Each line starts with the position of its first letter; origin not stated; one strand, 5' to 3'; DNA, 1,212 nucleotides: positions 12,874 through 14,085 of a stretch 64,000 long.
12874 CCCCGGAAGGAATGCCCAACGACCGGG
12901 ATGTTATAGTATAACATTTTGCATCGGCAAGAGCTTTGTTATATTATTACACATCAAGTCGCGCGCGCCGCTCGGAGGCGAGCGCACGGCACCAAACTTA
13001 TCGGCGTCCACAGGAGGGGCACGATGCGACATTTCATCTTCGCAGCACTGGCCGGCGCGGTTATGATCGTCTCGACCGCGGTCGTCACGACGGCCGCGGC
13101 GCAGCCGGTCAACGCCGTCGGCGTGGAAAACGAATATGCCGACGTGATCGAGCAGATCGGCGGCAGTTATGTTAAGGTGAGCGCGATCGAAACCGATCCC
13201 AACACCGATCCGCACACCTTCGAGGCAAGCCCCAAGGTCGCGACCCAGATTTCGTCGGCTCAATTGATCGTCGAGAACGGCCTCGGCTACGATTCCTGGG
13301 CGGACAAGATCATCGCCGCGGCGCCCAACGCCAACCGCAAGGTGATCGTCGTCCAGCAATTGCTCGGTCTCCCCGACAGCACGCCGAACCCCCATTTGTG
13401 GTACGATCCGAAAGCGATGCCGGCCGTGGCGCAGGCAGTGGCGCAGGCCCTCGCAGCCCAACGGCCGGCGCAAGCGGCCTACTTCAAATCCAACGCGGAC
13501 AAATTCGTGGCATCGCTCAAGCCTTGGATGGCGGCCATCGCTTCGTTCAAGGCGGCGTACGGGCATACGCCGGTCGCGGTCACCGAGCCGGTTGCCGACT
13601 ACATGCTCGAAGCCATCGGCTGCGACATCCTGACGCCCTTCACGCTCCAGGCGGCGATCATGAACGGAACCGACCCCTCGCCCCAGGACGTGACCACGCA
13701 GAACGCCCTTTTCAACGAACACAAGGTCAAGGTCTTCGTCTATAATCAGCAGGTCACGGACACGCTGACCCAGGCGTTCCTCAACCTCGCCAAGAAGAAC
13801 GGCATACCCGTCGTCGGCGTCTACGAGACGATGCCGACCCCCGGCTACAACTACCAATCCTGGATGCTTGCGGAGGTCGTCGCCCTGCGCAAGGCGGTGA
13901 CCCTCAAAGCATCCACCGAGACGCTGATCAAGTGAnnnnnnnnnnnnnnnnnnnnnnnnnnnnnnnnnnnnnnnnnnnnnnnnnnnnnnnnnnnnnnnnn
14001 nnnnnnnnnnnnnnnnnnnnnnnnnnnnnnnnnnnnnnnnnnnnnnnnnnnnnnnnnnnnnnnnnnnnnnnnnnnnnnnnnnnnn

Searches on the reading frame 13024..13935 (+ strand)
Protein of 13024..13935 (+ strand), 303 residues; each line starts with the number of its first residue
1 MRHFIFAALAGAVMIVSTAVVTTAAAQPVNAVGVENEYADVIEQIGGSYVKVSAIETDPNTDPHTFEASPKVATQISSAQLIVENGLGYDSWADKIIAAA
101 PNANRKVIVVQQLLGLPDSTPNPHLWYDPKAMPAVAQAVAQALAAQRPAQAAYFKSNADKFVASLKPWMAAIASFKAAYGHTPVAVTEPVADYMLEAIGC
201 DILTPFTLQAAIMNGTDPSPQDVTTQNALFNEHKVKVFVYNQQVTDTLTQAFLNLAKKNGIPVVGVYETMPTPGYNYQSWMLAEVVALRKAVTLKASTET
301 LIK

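Call 3: search_protein_families(library=pfam, proteins=[window:13024-13935:+])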
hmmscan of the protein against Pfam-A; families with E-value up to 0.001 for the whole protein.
window:13024-13935:+ (303 aa): 1 family
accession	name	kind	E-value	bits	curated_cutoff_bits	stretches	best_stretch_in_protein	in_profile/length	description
PF01297.22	ZnuA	-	1.8e-46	159.2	29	1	38-291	8-263/263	Zinc-uptake complex component A periplasmic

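Call 7: search_protein_families(library=ncbifam, proteins=[window:13024-13935:+], max_evalue=0.001)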
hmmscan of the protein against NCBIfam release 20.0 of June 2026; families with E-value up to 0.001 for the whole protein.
window:13024-13935:+ (303 aa): 9 families
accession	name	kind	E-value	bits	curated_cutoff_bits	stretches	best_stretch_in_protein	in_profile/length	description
NF053842.1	MnTportMntCDein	equivalog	3e-17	62.7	400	1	25-260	2-245/281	manganese ABC transporter substrate-binding protein MntC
NF040870.1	AztC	equivalog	3.8e-17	62.6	350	1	39-251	9-233/277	zinc ABC transporter substrate-binding protein AztC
NF033605.1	Zn_bnd_ABC_AdcA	exception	3.6e-13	49.3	700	2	122-254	153-280/517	zinc ABC transporter substrate-binding lipoprotein AdcA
TIGR03772.1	anch_rpt_subst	equivalog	5.6e-10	38.5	350.45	1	122-282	317-475/486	anchored repeat ABC transporter, substrate-binding protein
NF053703.1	Mn_SBP_EfaA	exception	2.2e-09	36.9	485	1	22-167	29-184/310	Mn/Fe ABC transporter substrate-binding lipoprotein EfaA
NF040928.1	ABC_lipo_SloC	subfamily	3.3e-07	29.7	525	1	14-167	11-177/304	metal ABC transporter substrate-binding lipoprotein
NF007091.2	PRK09545.1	equivalog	5.3e-06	25.9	268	1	122-246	150-270/318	zinc ABC transporter substrate-binding protein ZnuA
NF047355.1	ABC_bind_Mn_Staph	exception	2.5e-05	23.6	500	1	25-105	29-111/309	manganese ABC transporter substrate-binding lipoprotein MntC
TIGR02058.1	lin0512_fam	subfamily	0.00083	19.3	56.85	0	80-124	2-46/117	Lin0512 family protein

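Call 12: find_related_loci(query=window:13024-13935:+, collection=genome_contigs, flank=10000)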
Query window:13024-13935:+ (303 aa) in genome_contigs; peptide patterns used: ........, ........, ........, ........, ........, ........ (x = any residue, [..] = any of these).
304 stretches matched a pattern; 274 encode a relative of the query (tblastn E <= 1e-3); the best 80 are kept; 80 distinct loci.
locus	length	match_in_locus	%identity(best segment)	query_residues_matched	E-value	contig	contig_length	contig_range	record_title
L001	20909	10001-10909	75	2-301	2e-151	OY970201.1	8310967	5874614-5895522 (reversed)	MAG: uncultured proteobacterium isolate MFD02579.bin.c.1 genome assembly, chromosome: 1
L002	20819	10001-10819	81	29-301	3e-150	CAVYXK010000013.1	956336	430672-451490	MAG: uncultured proteobacterium isolate MFD01248.bin.1.85 genome assembly, contig: contig_5535, whole genome shotgun seq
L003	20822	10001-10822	81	29-302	1e-149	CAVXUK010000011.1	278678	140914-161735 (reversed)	MAG: uncultured proteobacterium isolate MFD06092.bin.2.177 genome assembly, contig: contig_8191, whole genome shotgun se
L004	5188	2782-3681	74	6-301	1e-150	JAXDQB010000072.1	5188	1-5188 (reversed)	MAG: Paraburkholderia sp. isolate BP_725 scaffold_2122594, whole genome shotgun sequence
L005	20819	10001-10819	80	29-301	1e-148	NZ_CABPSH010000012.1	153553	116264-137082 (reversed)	Pandoraea eparura strain LMG 31012, whole genome shotgun sequence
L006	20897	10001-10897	75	2-301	2e-147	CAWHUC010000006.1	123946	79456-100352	MAG: uncultured proteobacterium isolate MFD03044.bin.2.6 genome assembly, contig: contig_37283, whole genome shotgun seq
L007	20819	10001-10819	79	29-301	3e-146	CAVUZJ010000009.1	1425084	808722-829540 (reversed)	MAG: uncultured proteobacterium isolate MFD05512.bin.1.28 genome assembly, contig: contig_25210, whole genome shotgun se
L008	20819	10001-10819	79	29-301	3e-146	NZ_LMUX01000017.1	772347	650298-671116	Burkholderia sp. L27(2015) NODE_21_length_772249_cov_8.623084, whole genome shotgun sequence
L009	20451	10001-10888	71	5-302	7e-146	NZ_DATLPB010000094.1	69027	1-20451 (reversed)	MAG: Acidocella sp. isolate SMAG_U13841 k141_4180872, whole genome shotgun sequence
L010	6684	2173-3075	73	8-302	3e-144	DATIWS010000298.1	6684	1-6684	MAG TPA_asm: Acidocella sp. isolate SMAG_U15229 k141_2785575, whole genome shotgun sequence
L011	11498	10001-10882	73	14-301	2e-143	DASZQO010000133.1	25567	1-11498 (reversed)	MAG TPA_asm: Acetobacteraceae bacterium isolate SMAG_U6000 k141_950201, whole genome shotgun sequence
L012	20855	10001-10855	74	19-303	2e-143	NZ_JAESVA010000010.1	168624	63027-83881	Acidisoma cellulosilyticum strain HW T5.17 contig00010, whole genome shotgun sequence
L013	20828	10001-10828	76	25-301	5e-143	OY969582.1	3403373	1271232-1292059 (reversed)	MAG: uncultured Alphaproteobacteria bacterium isolate MFD05512.bin.c.11 genome assembly, chromosome: 1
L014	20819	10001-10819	77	29-301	6e-143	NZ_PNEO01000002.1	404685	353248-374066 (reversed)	Burkholderia sp. WAC0059 02, whole genome shotgun sequence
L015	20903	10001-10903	71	2-301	1e-142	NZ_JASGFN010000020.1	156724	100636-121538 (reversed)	MAG: Paraburkholderia sp. isolate 1H005 JMF-2111-06-0001.hyb.bin.5_19, whole genome shotgun sequence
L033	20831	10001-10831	72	24-301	3e-136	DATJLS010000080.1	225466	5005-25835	MAG TPA_asm: Acetobacteraceae bacterium isolate SMAG_U14815 k141_3549725, whole genome shotgun sequence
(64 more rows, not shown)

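Call 17: search_solved_structures(query=window:13024-13935:+, max_evalue=0.00001, show_alignments=3)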
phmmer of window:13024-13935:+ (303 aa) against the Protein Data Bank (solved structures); distinct sequences matched with E-value up to 0.00001: 19.
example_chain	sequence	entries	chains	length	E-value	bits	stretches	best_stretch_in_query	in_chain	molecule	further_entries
8svc_A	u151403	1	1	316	2.9e-17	66.3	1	3-165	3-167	Metal ABC transporter substrate-binding protein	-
2ov1_A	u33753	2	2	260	4.2e-13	52.6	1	41-167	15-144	Periplasmic binding protein component of an ABC type zinc uptake transporter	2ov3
5kzj_A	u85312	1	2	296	2.8e-11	46.6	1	4-267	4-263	Periplasmic solute binding protein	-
1pq4_A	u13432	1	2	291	1.2e-10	44.5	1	41-110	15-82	periplasmic binding protein component of an ABC type zinc uptake transporter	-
5jg7_A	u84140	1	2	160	7.1e-09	38.8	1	38-167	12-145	Fur regulated Salmonella iron transporter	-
6q1c_A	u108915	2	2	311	8.2e-09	38.5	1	27-171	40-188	Periplasmic chelated iron-binding protein YfeA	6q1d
5uxs_A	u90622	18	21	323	9.4e-09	38.4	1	27-171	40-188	Periplasmic chelated iron-binding protein YfeA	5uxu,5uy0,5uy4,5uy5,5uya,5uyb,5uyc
4irm_A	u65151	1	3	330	4.2e-08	36.2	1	36-166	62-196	Mn transporter; MntC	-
6xpn_B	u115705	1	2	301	5.7e-08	35.8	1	5-101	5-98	Periplasmic solute binding protein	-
3ujp_A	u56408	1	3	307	6.2e-08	35.7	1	36-166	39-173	Mn transporter subunit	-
1xvl_A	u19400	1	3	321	6.4e-08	35.6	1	36-166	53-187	Mn transporter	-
5w56_A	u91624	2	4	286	7.5e-08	35.4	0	26-266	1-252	Periplasmic solute binding protein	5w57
5hx7_A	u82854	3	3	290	1.4e-07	34.5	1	29-166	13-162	Manganese-binding lipoprotein MntA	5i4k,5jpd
6nsi_A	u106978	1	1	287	1.9e-07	34.1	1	38-166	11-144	Manganese-binding protein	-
6ru4_A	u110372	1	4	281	2.9e-07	33.5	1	44-224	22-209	Probable adhesion protein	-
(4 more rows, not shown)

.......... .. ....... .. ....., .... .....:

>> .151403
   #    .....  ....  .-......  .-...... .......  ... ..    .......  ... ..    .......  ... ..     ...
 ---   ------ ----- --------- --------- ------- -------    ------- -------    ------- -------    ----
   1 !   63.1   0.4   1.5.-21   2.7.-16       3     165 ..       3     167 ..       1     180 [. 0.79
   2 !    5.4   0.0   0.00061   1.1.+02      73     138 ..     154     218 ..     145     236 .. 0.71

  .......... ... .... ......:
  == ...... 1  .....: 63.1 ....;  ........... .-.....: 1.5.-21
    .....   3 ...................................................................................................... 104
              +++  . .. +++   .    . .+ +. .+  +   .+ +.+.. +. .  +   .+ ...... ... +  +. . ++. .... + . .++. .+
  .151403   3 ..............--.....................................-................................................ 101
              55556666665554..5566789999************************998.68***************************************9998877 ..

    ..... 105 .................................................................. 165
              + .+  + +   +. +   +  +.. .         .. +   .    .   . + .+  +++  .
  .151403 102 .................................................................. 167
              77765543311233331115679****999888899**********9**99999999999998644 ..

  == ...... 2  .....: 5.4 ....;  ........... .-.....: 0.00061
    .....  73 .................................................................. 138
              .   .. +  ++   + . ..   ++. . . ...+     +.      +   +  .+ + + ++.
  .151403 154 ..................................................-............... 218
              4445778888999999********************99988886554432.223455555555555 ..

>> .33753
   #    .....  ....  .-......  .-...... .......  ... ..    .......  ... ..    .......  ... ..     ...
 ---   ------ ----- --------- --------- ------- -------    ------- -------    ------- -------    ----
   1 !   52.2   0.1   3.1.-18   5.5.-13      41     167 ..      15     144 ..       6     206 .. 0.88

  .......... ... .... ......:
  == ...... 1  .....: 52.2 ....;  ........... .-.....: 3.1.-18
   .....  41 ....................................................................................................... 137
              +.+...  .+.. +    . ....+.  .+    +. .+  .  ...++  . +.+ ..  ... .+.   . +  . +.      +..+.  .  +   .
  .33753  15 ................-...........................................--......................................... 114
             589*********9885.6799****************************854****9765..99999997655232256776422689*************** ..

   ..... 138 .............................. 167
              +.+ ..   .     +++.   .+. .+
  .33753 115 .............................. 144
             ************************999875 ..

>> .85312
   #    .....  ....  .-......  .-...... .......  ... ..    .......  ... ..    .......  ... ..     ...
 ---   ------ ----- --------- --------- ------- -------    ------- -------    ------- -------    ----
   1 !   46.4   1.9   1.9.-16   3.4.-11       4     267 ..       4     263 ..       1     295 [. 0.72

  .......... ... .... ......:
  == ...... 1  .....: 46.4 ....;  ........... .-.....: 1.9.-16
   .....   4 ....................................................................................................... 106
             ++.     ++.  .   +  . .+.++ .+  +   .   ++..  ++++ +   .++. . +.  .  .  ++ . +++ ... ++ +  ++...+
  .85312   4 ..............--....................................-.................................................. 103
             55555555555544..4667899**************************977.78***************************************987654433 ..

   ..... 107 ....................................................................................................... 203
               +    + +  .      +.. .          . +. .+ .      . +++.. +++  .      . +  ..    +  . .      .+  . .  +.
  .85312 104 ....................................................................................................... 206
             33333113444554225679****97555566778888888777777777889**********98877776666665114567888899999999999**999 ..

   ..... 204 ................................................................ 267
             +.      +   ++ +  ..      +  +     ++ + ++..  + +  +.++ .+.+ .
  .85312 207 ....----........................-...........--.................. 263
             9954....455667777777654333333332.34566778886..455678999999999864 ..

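Call 20: find_homologous_proteins(query=window:13024-13935:+, max_evalue=1e-10)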
Query window:13024-13935:+ (303 aa): 8000 proteins with E <= 1e-10 among 8000 candidates; the best 120 are listed.
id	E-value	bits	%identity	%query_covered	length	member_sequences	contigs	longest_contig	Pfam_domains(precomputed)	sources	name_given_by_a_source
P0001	3.1e-187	639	97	100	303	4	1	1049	PF01297.23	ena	-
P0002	9.9e-143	493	79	90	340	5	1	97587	PF01297.23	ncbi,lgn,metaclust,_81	metaclust:\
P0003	1.1e-142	492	81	90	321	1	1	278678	PF01297.23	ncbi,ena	-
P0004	1.2e-142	492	74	98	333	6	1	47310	PF01297.23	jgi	jgi:zinc/manganese transport system substrate-binding protein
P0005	1.4e-142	492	81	90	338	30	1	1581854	PF01297.23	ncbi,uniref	ncbi:metal ABC transporter solute-binding protein, Zn/Mn family [Paraburkholderia sp. 32]|uniref:met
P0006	6.3e-142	490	77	96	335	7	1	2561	PF01297.23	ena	-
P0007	6.7e-142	490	75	99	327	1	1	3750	PF01297.23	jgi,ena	-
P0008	6.7e-142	490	78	96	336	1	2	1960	PF01297.23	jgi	jgi:zinc/manganese transport system substrate-binding protein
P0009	1.2e-141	489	76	97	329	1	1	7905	PF01297.23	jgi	jgi:zinc/manganese transport system substrate-binding protein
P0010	1.4e-141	489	75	99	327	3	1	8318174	PF01297.23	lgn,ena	-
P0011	1.4e-141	489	73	100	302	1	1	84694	PF01297.23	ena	-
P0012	4.2e-141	487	75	96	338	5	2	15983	PF01297.23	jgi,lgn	jgi:zinc/manganese transport system substrate-binding protein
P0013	4.7e-141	487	79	90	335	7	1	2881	PF01297.23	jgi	jgi:zinc/manganese transport system substrate-binding protein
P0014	5.5e-141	487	76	93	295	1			PF01297.23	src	-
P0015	5.6e-141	487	77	94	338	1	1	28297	PF01297.23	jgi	-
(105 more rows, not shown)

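Call 42: search_solved_structures(query=A1, max_evalue=0.00001, show_alignments=5)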
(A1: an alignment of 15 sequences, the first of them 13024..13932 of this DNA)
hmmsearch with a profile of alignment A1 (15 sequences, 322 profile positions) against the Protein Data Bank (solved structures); distinct sequences matched with E-value up to 0.00001: 40.
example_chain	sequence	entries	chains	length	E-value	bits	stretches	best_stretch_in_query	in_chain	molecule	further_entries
8svc_A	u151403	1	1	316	9.1e-19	70.9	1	32-188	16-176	Metal ABC transporter substrate-binding protein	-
2ov1_A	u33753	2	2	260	8.9e-15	57.8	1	59-192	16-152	Periplasmic binding protein component of an ABC type zinc uptake transporter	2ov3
6ru4_A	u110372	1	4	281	8.2e-13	51.3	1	77-255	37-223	Probable adhesion protein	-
6r3z_A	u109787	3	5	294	9.3e-13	51.1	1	77-255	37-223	Probable adhesion protein | Adhesion protein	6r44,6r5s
1pq4_A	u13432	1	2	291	3e-12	49.5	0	59-126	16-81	periplasmic binding protein component of an ABC type zinc uptake transporter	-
4uto_A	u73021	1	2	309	1e-11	47.7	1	24-185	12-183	MANGANESE ABC TRANSPORTER SUBSTRATE-BINDING LIPOPROTEIN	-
4utp_A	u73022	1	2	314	1.1e-11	47.6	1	24-185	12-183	MANGANESE ABC TRANSPORTER SUBSTRATE-BINDING LIPOPROTEIN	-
5hx7_A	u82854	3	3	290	1.3e-11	47.3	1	42-184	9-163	Manganese-binding lipoprotein MntA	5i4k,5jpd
3hh8_A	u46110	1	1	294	7e-11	45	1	35-217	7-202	Metal ABC transporter substrate-binding lipoprotein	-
1psz_A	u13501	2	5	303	1.1e-10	44.4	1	38-185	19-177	PROTEIN (SURFACE ANTIGEN PSAA) | MANGANESE ABC TRANSPORTER SUBSTRATE-BINDING LIPOPROTEIN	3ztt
5kzj_A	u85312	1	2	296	1.7e-10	43.7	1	32-227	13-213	Periplasmic solute binding protein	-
3zk7_A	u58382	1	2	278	7.9e-10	41.5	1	49-185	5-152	MANGANESE ABC TRANSPORTER SUBSTRATE-BINDING LIPOPROTEIN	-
3zk9_A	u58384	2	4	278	8.1e-10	41.5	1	49-185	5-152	MANGANESE ABC TRANSPORTER SUBSTRATE-BINDING LIPOPROTEIN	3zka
3zk8_A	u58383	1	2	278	1.3e-09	40.9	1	49-184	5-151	MANGANESE ABC TRANSPORTER SUBSTRATE-BINDING LIPOPROTEIN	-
6q1c_A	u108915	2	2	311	1.9e-09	40.2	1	33-184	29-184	Periplasmic chelated iron-binding protein YfeA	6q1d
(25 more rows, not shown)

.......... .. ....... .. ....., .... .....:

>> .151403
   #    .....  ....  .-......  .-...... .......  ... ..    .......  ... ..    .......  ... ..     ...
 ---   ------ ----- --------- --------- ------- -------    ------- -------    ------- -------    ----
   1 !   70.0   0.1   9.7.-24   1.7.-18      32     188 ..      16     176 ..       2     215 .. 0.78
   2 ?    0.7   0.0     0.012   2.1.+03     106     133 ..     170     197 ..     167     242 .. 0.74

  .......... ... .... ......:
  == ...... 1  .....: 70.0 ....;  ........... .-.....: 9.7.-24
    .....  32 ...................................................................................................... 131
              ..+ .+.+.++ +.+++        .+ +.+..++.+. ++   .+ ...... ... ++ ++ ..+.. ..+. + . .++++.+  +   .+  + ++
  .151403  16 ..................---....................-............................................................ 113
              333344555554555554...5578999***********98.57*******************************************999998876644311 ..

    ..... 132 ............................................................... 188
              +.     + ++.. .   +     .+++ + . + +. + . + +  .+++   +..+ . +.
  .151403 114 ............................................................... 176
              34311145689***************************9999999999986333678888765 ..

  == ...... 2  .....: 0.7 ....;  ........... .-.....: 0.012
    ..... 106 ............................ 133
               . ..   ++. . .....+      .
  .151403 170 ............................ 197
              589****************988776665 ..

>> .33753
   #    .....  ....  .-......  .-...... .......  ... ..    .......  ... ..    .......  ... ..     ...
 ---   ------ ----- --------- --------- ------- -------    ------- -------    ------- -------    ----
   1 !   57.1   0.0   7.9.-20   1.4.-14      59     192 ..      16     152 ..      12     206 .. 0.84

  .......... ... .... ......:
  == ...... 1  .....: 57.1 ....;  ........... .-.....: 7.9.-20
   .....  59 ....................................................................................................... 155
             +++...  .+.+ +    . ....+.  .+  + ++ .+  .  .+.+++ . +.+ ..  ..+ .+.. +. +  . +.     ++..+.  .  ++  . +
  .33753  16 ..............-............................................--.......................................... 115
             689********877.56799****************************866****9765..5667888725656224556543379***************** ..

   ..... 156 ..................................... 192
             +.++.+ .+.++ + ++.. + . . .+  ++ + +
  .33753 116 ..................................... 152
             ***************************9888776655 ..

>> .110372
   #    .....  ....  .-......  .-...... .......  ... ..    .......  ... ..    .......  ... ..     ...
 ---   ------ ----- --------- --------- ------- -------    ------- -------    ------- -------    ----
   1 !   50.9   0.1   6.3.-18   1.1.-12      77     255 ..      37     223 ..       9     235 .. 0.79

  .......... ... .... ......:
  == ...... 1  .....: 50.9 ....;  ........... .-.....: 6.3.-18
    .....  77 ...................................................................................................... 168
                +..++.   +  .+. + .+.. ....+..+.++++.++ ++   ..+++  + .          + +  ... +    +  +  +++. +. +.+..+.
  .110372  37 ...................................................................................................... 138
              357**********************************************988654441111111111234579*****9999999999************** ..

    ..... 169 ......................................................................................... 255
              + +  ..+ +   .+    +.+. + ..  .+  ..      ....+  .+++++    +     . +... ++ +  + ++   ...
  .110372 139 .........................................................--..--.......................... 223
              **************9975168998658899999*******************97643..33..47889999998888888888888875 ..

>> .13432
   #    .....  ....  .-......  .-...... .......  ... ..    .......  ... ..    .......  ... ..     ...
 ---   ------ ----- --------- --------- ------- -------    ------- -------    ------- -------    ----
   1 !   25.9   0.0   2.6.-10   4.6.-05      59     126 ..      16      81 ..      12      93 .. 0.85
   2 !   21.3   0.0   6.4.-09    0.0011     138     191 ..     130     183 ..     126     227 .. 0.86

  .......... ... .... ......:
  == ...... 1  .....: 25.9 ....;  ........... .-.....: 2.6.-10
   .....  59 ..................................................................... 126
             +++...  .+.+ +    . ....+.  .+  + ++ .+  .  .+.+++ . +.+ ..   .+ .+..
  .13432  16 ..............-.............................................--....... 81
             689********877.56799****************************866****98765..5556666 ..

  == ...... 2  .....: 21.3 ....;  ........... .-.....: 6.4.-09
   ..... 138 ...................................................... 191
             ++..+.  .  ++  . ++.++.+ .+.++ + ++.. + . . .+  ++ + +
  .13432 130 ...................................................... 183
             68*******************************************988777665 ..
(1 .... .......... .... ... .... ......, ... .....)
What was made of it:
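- Glu188 aligns with the third-ligand His of AztC and FpvC (calls 17, 42).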

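Call 53: predict_structure(alignment_id=A1)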
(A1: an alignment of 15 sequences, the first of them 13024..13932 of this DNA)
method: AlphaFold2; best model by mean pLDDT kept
length: 303 residues; sequences in the alignment: 15
mean_pLDDT: 85.6   pTM: 0.83
mean pLDDT of the five models: 85.6, 79.9, 79.9, 73.8, 73.3
residues with pLDDT >= 90: 160; 70-90: 101; 50-70: 24; < 50: 18
segments of 3 or more residues with pLDDT < 50: 1-4, 7-12, 21-23
pLDDT, mean of each block of 10 residues (from residue 1): 46 50 71 93 97 82 77 92 86 89 92 87 83 98 97 99 97 98 91 93 89 80 86 91 80 90 87 81 92 85 47
secondary structure, 60 per line:
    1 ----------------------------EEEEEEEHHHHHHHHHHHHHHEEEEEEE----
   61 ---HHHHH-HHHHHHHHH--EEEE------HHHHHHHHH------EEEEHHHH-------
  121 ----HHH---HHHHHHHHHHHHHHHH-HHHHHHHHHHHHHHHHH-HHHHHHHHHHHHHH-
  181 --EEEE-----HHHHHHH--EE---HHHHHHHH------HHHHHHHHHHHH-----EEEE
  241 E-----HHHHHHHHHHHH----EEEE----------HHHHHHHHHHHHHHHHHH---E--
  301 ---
elements in order: E29-35 H36-49 E50-56 H64-68 H70-78 E81-84 H91-99 E106-109 H110-113 H131-146 H148-164 H166-179 E183-186 H192-198 H206-213 H220-231 E237-241 H247-258 E263-266 H277-294
